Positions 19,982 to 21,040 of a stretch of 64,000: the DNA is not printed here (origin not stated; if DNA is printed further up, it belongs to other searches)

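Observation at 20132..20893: Heliorhodopsin gene in an apparently anaerobic archaeal genome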

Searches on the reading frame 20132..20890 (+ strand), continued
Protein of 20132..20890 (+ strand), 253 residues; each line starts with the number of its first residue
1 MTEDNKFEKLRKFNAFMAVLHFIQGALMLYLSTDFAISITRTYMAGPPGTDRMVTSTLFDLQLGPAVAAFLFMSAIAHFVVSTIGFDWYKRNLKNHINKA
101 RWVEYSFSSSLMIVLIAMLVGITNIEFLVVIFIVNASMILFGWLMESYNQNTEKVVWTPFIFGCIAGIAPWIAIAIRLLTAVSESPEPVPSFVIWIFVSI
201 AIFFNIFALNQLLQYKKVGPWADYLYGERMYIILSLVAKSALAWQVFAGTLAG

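Call 16: find_related_loci(query=A1, collection=genome_contigs, flank=6000)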
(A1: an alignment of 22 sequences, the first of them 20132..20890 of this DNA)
Query A1 (253 aa) in genome_contigs; peptide patterns used: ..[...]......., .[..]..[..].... (x = any residue, [..] = any of these).
600 stretches matched a pattern (row limit reached: there are more); 594 encode a relative of the query (tblastn E <= 1e-3); the best 80 are kept; 80 distinct loci.
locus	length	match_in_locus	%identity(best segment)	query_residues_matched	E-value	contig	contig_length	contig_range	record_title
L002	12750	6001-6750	82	1-251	4e-138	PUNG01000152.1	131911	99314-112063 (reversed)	MAG: Thermoplasmata archaeon isolate B1Sed10_20 B1-Sed10-C17, whole genome shotgun sequence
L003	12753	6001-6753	78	1-251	9e-135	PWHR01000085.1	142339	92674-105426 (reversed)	MAG: Thermoplasmata archaeon isolate T1Sed10_119m T1-Sed10-C18, whole genome shotgun sequence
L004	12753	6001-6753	79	3-253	1e-133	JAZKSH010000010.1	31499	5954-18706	MAG: Thermoplasmatota archaeon isolate NA-30cm_bin.11 NODE_127_length_31499_cov_10.199593, whole genome shotgun sequence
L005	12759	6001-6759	74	3-253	2e-127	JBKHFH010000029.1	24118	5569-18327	MAG: Thermoplasmata archaeon isolate D1M05_39 NODE_1249_length_24118_cov_38.300212, whole genome shotgun sequence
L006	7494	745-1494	76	4-253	3e-123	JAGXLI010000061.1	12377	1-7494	MAG: Thermoplasmatota archaeon isolate GSL_GSL3510_12 NODE_746_length_12377_cov_7.15322, whole genome shotgun sequence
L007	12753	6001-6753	70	1-251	1e-119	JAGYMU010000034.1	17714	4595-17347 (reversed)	MAG: Halanaerobiales bacterium isolate M55B127 34, whole genome shotgun sequence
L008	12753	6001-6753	70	1-251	3e-119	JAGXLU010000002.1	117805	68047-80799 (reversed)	MAG: Halanaerobiales bacterium isolate GSL_CB2_7 NODE_5_length_117805_cov_17.7879, whole genome shotgun sequence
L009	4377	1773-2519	70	3-251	7e-119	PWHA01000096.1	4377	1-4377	MAG: Halanaerobiaceae bacterium isolate T1Sed10_139 T1-Sed10-C27343, whole genome shotgun sequence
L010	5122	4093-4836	70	4-253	8e-118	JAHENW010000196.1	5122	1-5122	MAG: Thermoplasmatota archaeon isolate BinSanityLC-kmean-bin_14-bin_0-refined_12 c_000010141486, whole genome shotgun se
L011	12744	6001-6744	66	4-251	2e-109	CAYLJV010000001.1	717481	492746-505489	MAG TPA_asm: Candidatus Hadarchaeota archaeon isolate SRP141376_co1_77 genome assembly, contig: NODE_1_length_717481_cov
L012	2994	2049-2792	65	4-251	1e-112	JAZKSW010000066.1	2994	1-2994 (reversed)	MAG: Candidatus Paceibacterota bacterium isolate NA-5cm_bin.13 NODE_9517_length_2994_cov_3.644097, whole genome shotgun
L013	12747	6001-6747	58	4-251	8e-94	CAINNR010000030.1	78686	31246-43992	uncultured Candidatus Berkelbacteria bacterium isolate AlinenLipids_bin-4476 genome assembly, contig: bin-4476:30/39, wh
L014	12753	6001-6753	55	3-253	3e-93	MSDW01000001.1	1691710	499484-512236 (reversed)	MAG: Candidatus Methanohalarchaeum thermophilum isolate HMET1 HMET1_1, whole genome shotgun sequence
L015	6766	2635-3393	59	1-251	4e-93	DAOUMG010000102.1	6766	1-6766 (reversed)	MAG TPA_asm: Dehalococcoidaceae bacterium isolate W53_106 k135_269800, whole genome shotgun sequence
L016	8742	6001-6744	58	4-251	2e-93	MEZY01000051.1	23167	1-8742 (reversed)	MAG: Candidatus Berkelbacteria bacterium RIFOXYA2_FULL_43_10 rifoxya2_full_scaffold_787, whole genome shotgun sequence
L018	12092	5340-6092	59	2-251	1e-91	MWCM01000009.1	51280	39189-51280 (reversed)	MAG: bacterium ADurb.Bin212 isolate ADurb.Bin212 BWY19_contig000009, whole genome shotgun sequence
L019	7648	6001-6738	59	3-251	4e-91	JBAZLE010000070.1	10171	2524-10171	MAG: Thermoplasmatota archaeon isolate SO_2017_LW4_160 scaffold_8283_c1_LW137-91_2017, whole genome shotgun sequence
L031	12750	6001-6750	57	3-251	3e-89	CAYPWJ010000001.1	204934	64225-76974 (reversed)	MAG TPA_asm: uncultured Thermoplasmatales archaeon isolate ERP127260_co1_97 genome assembly, contig: NODE_3_length_20493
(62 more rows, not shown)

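Call 20: search_protein_families(library=pfam, proteins=[L005:4300-5940:+, L018:6791-7516:+, L014:3895-5397:-, L031:3522-4946:+, L015:3790-4254:-, L019:2588-3577:+, L003:729-2147:+, L005:1-1902:-, L002:3984-5882:-, L002:6908-7813:-], max_evalue=0.0001)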
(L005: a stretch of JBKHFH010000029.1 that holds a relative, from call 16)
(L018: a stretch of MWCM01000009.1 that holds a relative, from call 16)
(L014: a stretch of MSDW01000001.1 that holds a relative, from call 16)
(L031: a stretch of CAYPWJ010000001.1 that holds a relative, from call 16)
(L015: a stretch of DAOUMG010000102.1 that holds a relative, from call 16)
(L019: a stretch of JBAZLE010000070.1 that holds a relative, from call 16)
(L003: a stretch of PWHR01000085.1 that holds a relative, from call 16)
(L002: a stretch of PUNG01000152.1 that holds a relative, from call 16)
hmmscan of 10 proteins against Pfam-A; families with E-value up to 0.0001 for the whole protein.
L005:4300-5940:+ (546 aa): 3 families
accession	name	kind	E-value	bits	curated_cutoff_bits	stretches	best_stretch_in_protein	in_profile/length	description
PF16861.10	Carbam_trans_C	-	1.5e-62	210.5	27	1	376-543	2-170/170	Carbamoyltransferase C-terminus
PF02543.21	Carbam_trans_N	-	1.6e-33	117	24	2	69-319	104-346/346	Carbamoyltransferase N-terminus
PF00814.31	TsaD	-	2.6e-05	24.5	24.8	0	89-306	82-250/264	tRNA N6-adenosine threonylcarbamoyltransferase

L018:6791-7516:+ (241 aa): 5 families
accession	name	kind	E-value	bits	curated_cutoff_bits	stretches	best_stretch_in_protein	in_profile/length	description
PF00005.33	ABC_tran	-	7.9e-32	111.2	25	1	21-164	2-137/137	ABC transporter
PF13304.12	AAA_21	-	4.3e-08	34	27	0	32-72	1-58/304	AAA domain, putative AbiEii toxin, Type IV TA system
PF13476.12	AAA_23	-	2.9e-05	25.2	27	1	13-145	6-137/201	AAA domain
PF02463.25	SMC_N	-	6.8e-05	22.8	40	0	31-53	25-47/220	RecF/RecN/SMC N terminal domain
PF13555.12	AAA_29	-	7.5e-05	22.8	27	0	28-58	21-50/61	P-loop containing region of AAA domain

L014:3895-5397:- (500 aa): 3 families
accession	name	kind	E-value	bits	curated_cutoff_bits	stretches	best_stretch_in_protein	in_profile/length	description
PF02518.31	HATPase_c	-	3.4e-23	82.6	26.4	1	399-499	5-109/111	Histidine kinase-, DNA gyrase B-, and HSP90-like ATPase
PF14501.12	HATPase_c_5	-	1.9e-08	34.6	22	1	402-484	8-89/102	GHKL domain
PF13581.12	HATPase_c_2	-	1.2e-06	29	27.4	1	400-476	36-111/127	Histidine kinase-like ATPase domain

L031:3522-4946:+ (474 aa): 1 family
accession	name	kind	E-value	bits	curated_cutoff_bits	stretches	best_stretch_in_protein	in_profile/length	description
PF00875.24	DNA_photolyase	-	2.5e-35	122.3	26.6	1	47-204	2-161/164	DNA photolyase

L015:3790-4254:- (154 aa): 1 family
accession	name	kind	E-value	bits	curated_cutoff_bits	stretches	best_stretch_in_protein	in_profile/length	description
PF01625.27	PMSR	-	8.9e-65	218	23.7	1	4-151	2-149/153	Peptide methionine sulfoxide reductase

L019:2588-3577:+ (329 aa): 2 families
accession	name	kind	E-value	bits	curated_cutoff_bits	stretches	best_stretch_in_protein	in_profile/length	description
PF08349.16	DUF1722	-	2.6e-40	137.8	22.5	1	194-310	1-117/117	Protein of unknown function (DUF1722)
PF04463.17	2-thiour_desulf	-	1e-33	116.8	34.7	1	12-152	1-141/141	2-thiouracil desulfurase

L003:729-2147:+ (472 aa): 3 families
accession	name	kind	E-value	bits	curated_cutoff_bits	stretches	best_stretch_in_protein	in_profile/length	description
PF21763.2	DHH_CID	-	7.6e-32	110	27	1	199-282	1-84/84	DHH-CID domain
PF02272.25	DHHA1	-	5.9e-14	52.8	25.9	1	371-467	12-100/102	DHHA1 domain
PF01368.27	DHH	-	1.1e-07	32.6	28.1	1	18-145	2-103/125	DHH family, N-terminal domain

L005:1-1902:- (634 aa): 13 families
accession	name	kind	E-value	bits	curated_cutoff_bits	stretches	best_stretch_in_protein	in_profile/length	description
PF07719.23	TPR_2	-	1.3e-13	50.3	27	0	496-522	5-31/34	Tetratricopeptide repeat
PF00515.34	TPR_1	-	1.8e-13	50.1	27.8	0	574-602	2-30/34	Tetratricopeptide repeat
PF13424.12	TPR_12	-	1.4e-12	48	30.1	1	499-560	10-76/77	Tetratricopeptide repeat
PF13181.12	TPR_8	-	1.4e-10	40.9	25.7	0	496-524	5-33/34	Tetratricopeptide repeat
PF13176.12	TPR_7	-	2.1e-08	34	27.9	0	499-522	6-29/36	Tetratricopeptide repeat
PF13401.12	AAA_22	-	2.3e-06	28.4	27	1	182-278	7-96/130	AAA domain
PF13428.12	TPR_14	-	2.5e-06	28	23.5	0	530-558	2-30/44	Tetratricopeptide repeat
PF17874.7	TPR_MalT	-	3.2e-06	27.1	45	1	495-631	43-180/336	MalT-like TPR region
PF13432.12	TPR_16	-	4.1e-06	27.6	32.7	1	499-559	4-61/65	Tetratricopeptide repeat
PF13545.12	HTH_Crp_2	-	4.1e-06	27.1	27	1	16-70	6-62/70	Crp-like helix-turn-helix domain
PF00931.28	NB-ARC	-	1.3e-05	25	23.5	1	177-301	15-134/248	NB-ARC domain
PF05729.18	NACHT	-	1.4e-05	25.4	26.7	1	183-292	3-121/167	NACHT domain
PF09976.15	TPR_21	-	1.9e-05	24.9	25.5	1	453-595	41-175/193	Tetratricopeptide repeat-like domain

L002:3984-5882:- (632 aa): 6 families
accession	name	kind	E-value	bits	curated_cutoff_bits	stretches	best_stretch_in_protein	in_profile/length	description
PF06777.17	HBB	-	7.4e-41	140.3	30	1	246-439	2-190/190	Helical and beta-bridge domain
PF13307.12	Helicase_C_2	-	1.1e-36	126.8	25.3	1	455-603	2-155/170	Helicase C-terminal domain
PF06733.21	DEAD_2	-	2.2e-29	102.7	21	1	61-241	1-171/172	DEAD_2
PF00270.35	DEAD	-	2.2e-11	44.2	26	1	13-87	4-76/167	DEAD/DEAH box helicase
PF04851.21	ResIII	-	2.2e-08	34.6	22.5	1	8-82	3-79/164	Type III restriction enzyme, res subunit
PF25199.1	nSTAND_NTPase5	-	5.7e-05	23.4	34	0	13-121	25-125/145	Novel STAND NTPase 5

L002:6908-7813:- (301 aa): 5 families
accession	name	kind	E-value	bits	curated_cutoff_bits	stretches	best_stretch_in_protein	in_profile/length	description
PF01015.23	Ribosomal_S3Ae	-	4e-69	232.4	29.3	1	10-197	4-191/191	Ribosomal S3Ae family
PF14520.12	HHH_5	-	8.1e-14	52.3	27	1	248-301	4-57/57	Helix-hairpin-helix domain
PF12826.13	HHH_2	-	6.2e-10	39.5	27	1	251-299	8-55/64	Helix-hairpin-helix motif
PF00633.29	HHH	-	5.8e-09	35.8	24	0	270-296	2-28/30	Helix-hairpin-helix motif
PF10391.15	DNA_pol_lambd_f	-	3.4e-08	33.6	29.8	1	247-288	2-43/51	Fingers domain of DNA polymerase lambda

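Call 32: search_protein_families(library=ncbifam, proteins=[L005:4300-5940:+], max_evalue=0.001)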
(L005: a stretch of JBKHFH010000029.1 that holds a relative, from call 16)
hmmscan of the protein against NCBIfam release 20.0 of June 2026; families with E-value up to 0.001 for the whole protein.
L005:4300-5940:+ (546 aa): 2 families
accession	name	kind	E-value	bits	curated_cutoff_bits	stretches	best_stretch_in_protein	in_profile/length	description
NF041651.1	nodul_NodU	equivalog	2e-34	119.4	1000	1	243-518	270-532/556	nodulation protein NodU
TIGR00143.1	hypF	equivalog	1.4e-05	23.5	466.1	0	89-132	467-512/741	carbamoyltransferase HypF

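Call 43: predict_structure(alignment_id=A1)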
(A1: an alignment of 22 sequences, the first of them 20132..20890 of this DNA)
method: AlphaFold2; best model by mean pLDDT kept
length: 253 residues; sequences in the alignment: 22
mean_pLDDT: 85.1   pTM: 0.78
mean pLDDT of the five models: 85.1, 81.1, 80.6, 80.3, 78.6
residues with pLDDT >= 90: 56; 70-90: 190; 50-70: 7; < 50: 0
segments of 3 or more residues with pLDDT < 50: none
pLDDT, mean of each block of 10 residues (from residue 1): 82 91 90 86 87 91 88 90 88 77 81 89 93 90 83 80 84 90 84 83 83 84 84 82 76 58
secondary structure, 60 per line:
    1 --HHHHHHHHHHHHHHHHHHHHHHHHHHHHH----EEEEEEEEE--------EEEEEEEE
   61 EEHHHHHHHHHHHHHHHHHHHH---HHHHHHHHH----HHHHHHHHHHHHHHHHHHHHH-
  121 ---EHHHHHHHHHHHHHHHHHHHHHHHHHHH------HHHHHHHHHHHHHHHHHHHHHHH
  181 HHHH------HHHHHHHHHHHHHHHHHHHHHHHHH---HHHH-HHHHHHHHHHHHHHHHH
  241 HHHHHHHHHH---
elements in order: H3-31 E36-44 E53-62 H63-82 H86-94 H99-119 H125-151 H158-184 H191-215 H219-222 H224-250

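Call 48: fold_search(model_id=the predicted structure, library=pdb)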
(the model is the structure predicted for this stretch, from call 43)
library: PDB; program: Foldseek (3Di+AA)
matches with E <= 10: 324; with E <= 0.001: 10
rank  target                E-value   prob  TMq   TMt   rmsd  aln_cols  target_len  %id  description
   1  7u55                  4.2e-20  1.00  0.89  0.92   2.2       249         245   53  Crystal structure of Thermoplasmatales archaeon heliorhodopsin at pH 4.5 (released 2022-09-07)
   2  6is6                  1.5e-19  1.00  0.92  0.93   2.2       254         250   53  Crystal structure of Thermoplasmatales archaeon heliorhodopsin (released 2019-09-25)
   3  7clj                  4.9e-19  1.00  0.91  0.92   2.2       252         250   53  Crystal structure of Thermoplasmatales archaeon heliorhodopsin E108D mutant (released 2020-09-02)
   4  6su3_A                4.8e-18  1.00  0.91  0.90   2.4       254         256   50  Crystal structure of the 48C12 heliorhodopsin in the violet form at pH 8.8 (released 2019-12-11)
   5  6su4_A                5.9e-18  1.00  0.90  0.90   2.3       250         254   51  Crystal structure of the 48C12 heliorhodopsin in the blue form at pH 4.3 (released 2019-12-11)
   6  6su3_X                1.4e-17  1.00  0.89  0.88   2.2       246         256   52  Crystal structure of the 48C12 heliorhodopsin in the violet form at pH 8.8 (released 2019-12-11)
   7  6su4_X                3.0e-17  1.00  0.90  0.90   2.2       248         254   51  Crystal structure of the 48C12 heliorhodopsin in the blue form at pH 4.3 (released 2019-12-11)
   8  9ljj_A                5.3e-17  1.00  0.90  0.90   2.2       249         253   51  cryo-EM structure of a nanobody bound heliorhodopsin (released 2025-02-12)
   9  6uh3_A                5.6e-17  1.00  0.89  0.91   2.3       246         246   50  Crystal structure of bacterial heliorhodopsin 48C12 (released 2019-12-04)
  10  6uh3_B                3.6e-16  1.00  0.88  0.91   2.4       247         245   51  Crystal structure of bacterial heliorhodopsin 48C12 (released 2019-12-04)
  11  9cdc                  3.6e-03  1.00  0.58  0.61   9.1       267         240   17  Kalium channelrhodopsin 1 C110A mutant from Hyphochytrium catenoides, Dark State (released 2025-02-19)
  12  7znc_B                1.6e-02  1.00  0.55  0.62   8.4       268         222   13  Crystal structure of the light-driven inward proton pump xenorhodopsin BcXeR in the ground state at pH 7.6 in the abse (released 2023-05-10)
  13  7cj3_B                1.9e-02  1.00  0.60  0.58   8.1       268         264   12  Crystal structure of the transmembrane domain of Salpingoeca rosetta rhodopsin phosphodiesterase (released 2020-11-25)
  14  8h87                  2.6e-02  1.00  0.56  0.55   9.1       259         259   16  Cryo-EM structure of the potassium-selective channelrhodopsin HcKCR2 in lipid nanodisc (released 2023-09-06)
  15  7zmy_B                2.7e-02  1.00  0.57  0.64   7.9       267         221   13  Crystal structure of the light-driven inward proton pump xenorhodopsin BcXeR in the ground state at pH 8.2 in the pres (released 2023-05-10)
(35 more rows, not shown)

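Call 49: find_encoding_contigs(protein=P0002, flank=6000, max_places=3)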
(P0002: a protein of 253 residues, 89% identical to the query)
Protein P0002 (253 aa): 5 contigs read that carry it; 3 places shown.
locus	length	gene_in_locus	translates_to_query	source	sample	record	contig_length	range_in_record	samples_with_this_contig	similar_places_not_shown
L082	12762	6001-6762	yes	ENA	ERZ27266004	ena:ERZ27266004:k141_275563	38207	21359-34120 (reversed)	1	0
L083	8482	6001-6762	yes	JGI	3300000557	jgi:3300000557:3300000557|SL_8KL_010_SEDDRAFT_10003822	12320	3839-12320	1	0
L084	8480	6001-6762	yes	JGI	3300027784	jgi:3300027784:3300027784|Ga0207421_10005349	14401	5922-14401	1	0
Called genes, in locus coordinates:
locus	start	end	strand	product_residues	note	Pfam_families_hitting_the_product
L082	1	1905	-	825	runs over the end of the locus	PF13545:HTH_Crp_2 (faint), PF00931:NB-ARC (weak), PF13173:AAA_14 (faint), PF13401:AAA_22, PF17874:TPR_MalT (weak), PF13424:TPR_12 (weak), PF17874:TPR_MalT (weak), PF13424:TPR_12 (weak), +9 more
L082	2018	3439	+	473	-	PF01368:DHH, PF21763:DHH_CID, PF02272:DHHA1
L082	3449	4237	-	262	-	PF24827:AstE_AspA_cat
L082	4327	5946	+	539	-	PF02543:Carbam_trans_N, PF00814:TsaD (weak), PF16861:Carbam_trans_C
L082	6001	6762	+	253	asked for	PF18761:Heliorhodopsin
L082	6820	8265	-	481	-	PF01336:tRNA_anti-codon (faint), PF00149:Metallophos, PF04042:DNA_pol_E_B, PF12850:Metallophos_2 (weak)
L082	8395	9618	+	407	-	PF16661:Lactamase_B_6 (weak), PF00753:Lactamase_B (weak), PF10996:Beta-Casp, PF07521:RMMBL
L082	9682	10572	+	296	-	PF01478:Peptidase_A24 (faint), PF06847:Arc_PepC_II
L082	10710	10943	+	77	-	PF04410:Gar1 (weak)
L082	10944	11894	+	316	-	PF08271:Zn_Ribbon_TF, PF00382:TFIIB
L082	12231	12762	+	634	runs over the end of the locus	PF13248:Zn_ribbon_3 (faint), PF18912:DZR_2 (faint), PF12773:DZR (weak), PF07728:AAA_5 (faint), PF01078:Mg_chelatase (weak), PF17863:AAA_lid_2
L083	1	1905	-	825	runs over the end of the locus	PF13545:HTH_Crp_2 (faint), PF00931:NB-ARC (weak), PF13173:AAA_14 (faint), PF13401:AAA_22, PF17874:TPR_MalT (weak), PF13424:TPR_12 (weak), PF17874:TPR_MalT (weak), PF13424:TPR_12 (weak), +9 more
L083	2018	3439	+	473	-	PF01368:DHH, PF21763:DHH_CID, PF02272:DHHA1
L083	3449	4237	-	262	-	PF24827:AstE_AspA_cat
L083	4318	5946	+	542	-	PF02543:Carbam_trans_N, PF00814:TsaD (weak), PF16861:Carbam_trans_C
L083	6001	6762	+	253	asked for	PF18761:Heliorhodopsin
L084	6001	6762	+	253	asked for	PF18761:Heliorhodopsin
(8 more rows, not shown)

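Call 50: find_encoding_contigs(protein=P0003, flank=6000, max_places=3)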
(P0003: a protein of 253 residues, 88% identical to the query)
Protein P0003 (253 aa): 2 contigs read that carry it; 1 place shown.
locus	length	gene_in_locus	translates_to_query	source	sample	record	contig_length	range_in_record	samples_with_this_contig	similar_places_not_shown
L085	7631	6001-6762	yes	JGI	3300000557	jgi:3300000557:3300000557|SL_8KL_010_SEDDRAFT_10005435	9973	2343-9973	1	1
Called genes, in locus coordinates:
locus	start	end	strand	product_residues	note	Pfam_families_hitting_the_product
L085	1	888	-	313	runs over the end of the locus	PF00586:AIRS, PF02769:AIRS_C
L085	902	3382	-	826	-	PF13545:HTH_Crp_2 (faint), PF13401:AAA_22 (weak), PF13176:TPR_7 (faint), PF13181:TPR_8 (faint), PF13424:TPR_12 (faint), PF13428:TPR_14 (faint), PF17874:TPR_MalT (faint), PF00515:TPR_1 (faint), +2 more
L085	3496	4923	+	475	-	PF01368:DHH, PF21763:DHH_CID, PF02272:DHHA1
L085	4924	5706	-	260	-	PF24827:AstE_AspA_cat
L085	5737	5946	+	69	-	PF16861:Carbam_trans_C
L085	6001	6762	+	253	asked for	PF18761:Heliorhodopsin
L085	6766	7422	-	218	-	PF01966:HD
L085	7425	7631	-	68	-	?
